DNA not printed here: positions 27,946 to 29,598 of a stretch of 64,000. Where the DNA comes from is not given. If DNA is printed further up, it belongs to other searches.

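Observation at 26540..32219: Tandem duplication of a four-gene WXG100/LXG-style effector module with no secretion core and no visible immunity gene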

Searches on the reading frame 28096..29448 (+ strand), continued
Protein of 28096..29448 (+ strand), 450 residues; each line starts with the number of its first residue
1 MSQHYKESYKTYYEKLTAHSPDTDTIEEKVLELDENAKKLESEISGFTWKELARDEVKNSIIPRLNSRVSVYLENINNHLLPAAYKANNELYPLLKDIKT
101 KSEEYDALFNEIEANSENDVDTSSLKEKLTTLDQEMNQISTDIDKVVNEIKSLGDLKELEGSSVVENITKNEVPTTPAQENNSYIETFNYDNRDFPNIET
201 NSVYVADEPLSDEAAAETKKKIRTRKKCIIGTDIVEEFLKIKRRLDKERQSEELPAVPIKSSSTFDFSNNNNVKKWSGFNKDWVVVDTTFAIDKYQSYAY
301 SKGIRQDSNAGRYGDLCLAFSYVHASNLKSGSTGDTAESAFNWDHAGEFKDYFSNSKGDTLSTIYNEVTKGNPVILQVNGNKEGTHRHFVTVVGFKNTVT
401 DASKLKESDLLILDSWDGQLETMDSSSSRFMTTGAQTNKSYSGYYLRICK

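Call 90: search_protein_families(library=pfam, proteins=[L072:12332-16936:+, L072:16917-17180:+, L072:17196-18722:+, L072:937-1545:+, L072:1549-2328:+, L072:2353-3135:+, L072:3639-6746:+, L072:18740-19018:+, L072:19025-19327:+], max_evalue=0.01)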
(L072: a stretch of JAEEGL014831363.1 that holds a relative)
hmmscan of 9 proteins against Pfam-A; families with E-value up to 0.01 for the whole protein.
L072:12332-16936:+ (1534 aa): 5 families
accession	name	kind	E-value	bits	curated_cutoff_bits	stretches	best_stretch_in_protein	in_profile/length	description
PF01580.24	FtsK_SpoIIIE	-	7.3e-42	143.7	24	2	674-871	11-220/221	FtsK/SpoIIIE family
PF00498.31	FHA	-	9.8e-15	55.2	20.7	1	110-170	2-64/67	FHA domain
PF16697.10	Yop-YscD_cpl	-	1.7e-06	28.6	33.2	1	106-172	16-83/94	Inner membrane component of T3SS, cytoplasmic domain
PF22813.1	TcaA_2nd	-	0.0044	17.8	26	1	1112-1190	15-96/103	TcaA protein second domain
PF12696.13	TraG-D_C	-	0.0074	16.7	22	0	828-896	2-72/126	TraM recognition site of TraD and TraG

L072:16917-17180:+ (87 aa): 0 families

L072:17196-18722:+ (508 aa): 1 family
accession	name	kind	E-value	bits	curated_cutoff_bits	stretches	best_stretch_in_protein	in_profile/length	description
PF17898.6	GerD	-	0.00012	22.4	29.5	1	375-456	3-85/114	Spore germination GerD central core domain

L072:937-1545:+ (202 aa): 0 families

L072:1549-2328:+ (259 aa): 2 families
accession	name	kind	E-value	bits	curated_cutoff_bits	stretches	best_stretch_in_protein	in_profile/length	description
PF00072.30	Response_reg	-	1.3e-16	61.2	30.2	1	141-252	1-110/111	Response regulator receiver domain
PF01627.28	Hpt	-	4.4e-06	27.3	24.6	1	34-105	3-74/84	Hpt domain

L072:2353-3135:+ (260 aa): 0 families

L072:3639-6746:+ (1035 aa): 5 families
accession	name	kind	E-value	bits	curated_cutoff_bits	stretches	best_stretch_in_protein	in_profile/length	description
PF00133.28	tRNA-synt_1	-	2.2e-117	392.7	22.7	1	19-624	2-407/414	tRNA synthetases class I (I, L, M and V)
PF19302.4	DUF5915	-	4.2e-51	173.7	27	1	844-1034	2-194/195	Domain of unknown function (DUF5915)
PF08264.19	Anticodon_1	-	1e-41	142.7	25.1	1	682-829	1-147/148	Anticodon-binding domain of tRNA ligase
PF09334.17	tRNA-synt_1g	-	1.1e-15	57.7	20.1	2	52-193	10-148/391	tRNA synthetases class I (M)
PF10122.14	Zn_ribbon_Com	-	0.0084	16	22.9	0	494-505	20-31/52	Mu-like prophage protein Com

L072:18740-19018:+ (92 aa): 2 families
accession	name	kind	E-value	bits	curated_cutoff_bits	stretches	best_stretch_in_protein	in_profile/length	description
PF00823.25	PPE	-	6.8e-06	26.6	26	1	18-89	30-102/165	PPE family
PF06013.18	WXG100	-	2.2e-05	25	27.3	1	4-73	2-71/86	Proteins of 100 residues with WXG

L072:19025-19327:+ (100 aa): 2 families
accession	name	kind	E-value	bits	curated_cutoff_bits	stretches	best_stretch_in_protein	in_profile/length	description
PF06013.18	WXG100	-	6.7e-09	36.3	27.3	1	5-88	2-85/86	Proteins of 100 residues with WXG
PF00823.25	PPE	-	0.0099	16.4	26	0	20-86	31-98/165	PPE family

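Call 91: search_protein_families(library=ncbifam, proteins=[L072:12332-16936:+, L072:16917-17180:+, L072:17196-18722:+, L072:937-1545:+, L072:1549-2328:+, L072:2353-3135:+, L072:3639-6746:+, L072:18740-19018:+, L072:19025-19327:+], max_evalue=0.01)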
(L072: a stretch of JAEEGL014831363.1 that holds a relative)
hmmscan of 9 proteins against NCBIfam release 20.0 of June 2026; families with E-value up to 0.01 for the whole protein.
L072:12332-16936:+ (1534 aa): 8 families
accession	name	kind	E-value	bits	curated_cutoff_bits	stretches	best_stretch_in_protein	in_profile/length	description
TIGR03928.1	T7_EssCb_Firm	equivalog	0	1041.1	778.4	1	229-1522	5-1294/1296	type VII secretion protein EssC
TIGR03924.1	T7SS_EccC_a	equivalog_domain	2.2e-113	380.3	509.15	2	247-922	1-660/673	type VII secretion protein EccCa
TIGR03925.1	T7SS_EccC_b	equivalog_domain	3e-68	230.5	346.55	2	985-1324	6-360/564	type VII secretion protein EccCb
NF007615.0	PRK10263.1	equivalog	1.6e-14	52.6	1566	1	675-901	984-1217/1355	DNA translocase FtsK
NF049868.1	FhaB_Rv0019c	equivalog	2.3e-09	37.5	125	1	106-170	85-149/158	FHA domain-containing protein FhaB/FipA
NF041660.2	oxygluDhInhib_OdhI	equivalog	1.8e-06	27.9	200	1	109-180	58-128/130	oxoglutarate dehydrogenase inhibitor Odhl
NF040937.1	HerA_Thermprot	equivalog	7e-06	24.7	800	0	852-901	377-425/487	DNA double-strand break repair helicase HerA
NF042943.1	HerA_antiphage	equivalog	0.003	16.2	800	0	853-899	466-511/566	anti-phage-associated helicase HerA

L072:16917-17180:+ (87 aa): 0 families

L072:17196-18722:+ (508 aa): 1 family
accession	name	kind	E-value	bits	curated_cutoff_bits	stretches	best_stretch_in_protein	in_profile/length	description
NF040801.1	spore_GerD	equivalog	1.7e-05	24.4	100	1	373-455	60-143/174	spore germination lipoprotein GerD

L072:937-1545:+ (202 aa): 0 families

L072:1549-2328:+ (259 aa): 63 families (the best 25 are shown)
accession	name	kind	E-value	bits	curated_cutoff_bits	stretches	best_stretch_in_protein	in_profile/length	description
NF045901.1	HisKinLetSLeg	equivalog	4.3e-12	44.8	1650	1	138-249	671-782/906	two-component system sensor histidine kinase LetS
NF008378.0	PRK11173.1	equivalog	4.8e-12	45.7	334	1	139-246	4-108/238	two-component system response regulator ArcA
NF045717.1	DVU0259_DivK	exception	4.7e-10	39.7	160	1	139-253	3-113/117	DVU0259 family response regulator domain-containing protein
NF045991.1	RespRegCtrARhodob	equivalog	9.3e-10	38.6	350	1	141-246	3-106/224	response regulator transcription factor CtrA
NF040534.1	resp_reg_YycF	equivalog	1.5e-09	37.5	340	1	139-247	1-106/231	response regulator YycF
TIGR01387.1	cztR_silR_copR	subfamily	2e-09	37.5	279.2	1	141-245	1-103/218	heavy metal response regulator transcription factor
NF008034.0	PRK10766.1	equivalog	2e-09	37.3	275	1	139-244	3-105/231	two-component system response regulator TorR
NF007969.0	PRK10693.1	equivalog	3.3e-09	36.2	329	1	137-244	6-111/337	two-component system response regulator RssB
NF041367.1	CheY_Halo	equivalog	3.8e-09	36.9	200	1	141-254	1-112/114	chemotaxis protein CheY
NF012227.0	AdeR_RR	equivalog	6e-09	35.7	340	1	136-252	9-122/239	efflux system response regulator transcription factor AdeR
NF040689.1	MtrAB_MtrA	equivalog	1e-08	34.8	300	1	141-248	1-105/219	MtrAB system response regulator MtrA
NF001965.0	PRK00742.1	subfamily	1.3e-08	34.5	293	1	140-232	5-99/357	chemotaxis-specific protein-glutamate methyltransferase CheB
NF008199.0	PRK10955.1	equivalog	1.4e-08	35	341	1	140-248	3-107/232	envelope stress response regulator transcription factor CpxR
NF007135.0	PRK09581.1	equivalog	1.6e-08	33.8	474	1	140-252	4-116/457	PleD family two-component system response regulator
NF051870.1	NAssimRespRegNtrX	equivalog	1.7e-08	33.8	600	1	140-246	3-109/452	nitrogen assimilation response regulator NtrX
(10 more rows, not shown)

L072:2353-3135:+ (260 aa): 0 families

L072:3639-6746:+ (1035 aa): 17 families
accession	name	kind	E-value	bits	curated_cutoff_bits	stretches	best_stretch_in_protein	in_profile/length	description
TIGR00392.1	ileS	equivalog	1.1e-278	927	621.4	1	9-838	5-856/861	isoleucine--tRNA ligase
NF000257.1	MupA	exception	5.6e-269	895.1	1900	1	14-1004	7-992/1024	mupirocin-resistant isoleucine--tRNA ligase MupA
NF000258.1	MupB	exception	5.8e-263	875.2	1900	1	14-1014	7-1008/1033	mupirocin-resistant isoleucine--tRNA ligase MupB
TIGR00422.1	valS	equivalog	2e-138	462.8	612.1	2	301-918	255-847/863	valine--tRNA ligase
NF009687.0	PRK13208.1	equivalog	1.6e-130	436.7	738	2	292-862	245-793/801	valine--tRNA ligase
NF004349.1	PRK05729.1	equivalog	2.5e-119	399.9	704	2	293-862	241-774/860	valine--tRNA ligase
NF040702.1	ileS_w_GNAT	exception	1.3e-105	354.1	1999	2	259-811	456-997/1100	isoleucine--tRNA ligase, N-acetyltransferase domain-containing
NF011492.0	PRK14900.1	equivalog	4.5e-75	253.3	1783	2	305-839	269-777/1044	valine--tRNA ligase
NF000540.1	alt_ValS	exception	3.2e-63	213.9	900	2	354-838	338-807/827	valine--tRNA ligase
NF008957.0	PRK12300.1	subfamily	2.7e-50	171.3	677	2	563-906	600-908/946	leucine--tRNA ligase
TIGR00395.1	leuS_arch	equivalog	3.9e-45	154.2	648.5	2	409-909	454-904/938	leucine--tRNA ligase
TIGR00396.1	leuS_bact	equivalog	6.2e-44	150.3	548.4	3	587-797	601-782/843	leucine--tRNA ligase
TIGR00398.1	metG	equivalog_domain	3.7e-27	95.3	336.35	3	575-779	312-506/530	methionine--tRNA ligase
NF001100.0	PRK00133.1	equivalog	1.1e-17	63.9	587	2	576-796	316-520/676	methionine--tRNA ligase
NF008900.0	PRK12267.1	equivalog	2.7e-17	62.5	598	1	514-861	224-564/648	methionine--tRNA ligase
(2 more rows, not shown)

L072:18740-19018:+ (92 aa): 1 family
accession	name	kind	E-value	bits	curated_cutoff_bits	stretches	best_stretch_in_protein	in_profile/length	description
TIGR03930.1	WXG100_ESAT6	subfamily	8.2e-05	22.7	44.85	1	4-78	2-76/90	WXG100 family type VII secretion target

L072:19025-19327:+ (100 aa): 2 families
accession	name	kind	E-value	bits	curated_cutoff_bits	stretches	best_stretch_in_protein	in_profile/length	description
NF035934.1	ESAT6_2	subfamily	3.8e-10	39.9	100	1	4-97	2-95/96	pore-forming ESAT-6 family protein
TIGR03930.1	WXG100_ESAT6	subfamily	2.9e-07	30.6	44.85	1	5-92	2-89/90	WXG100 family type VII secretion target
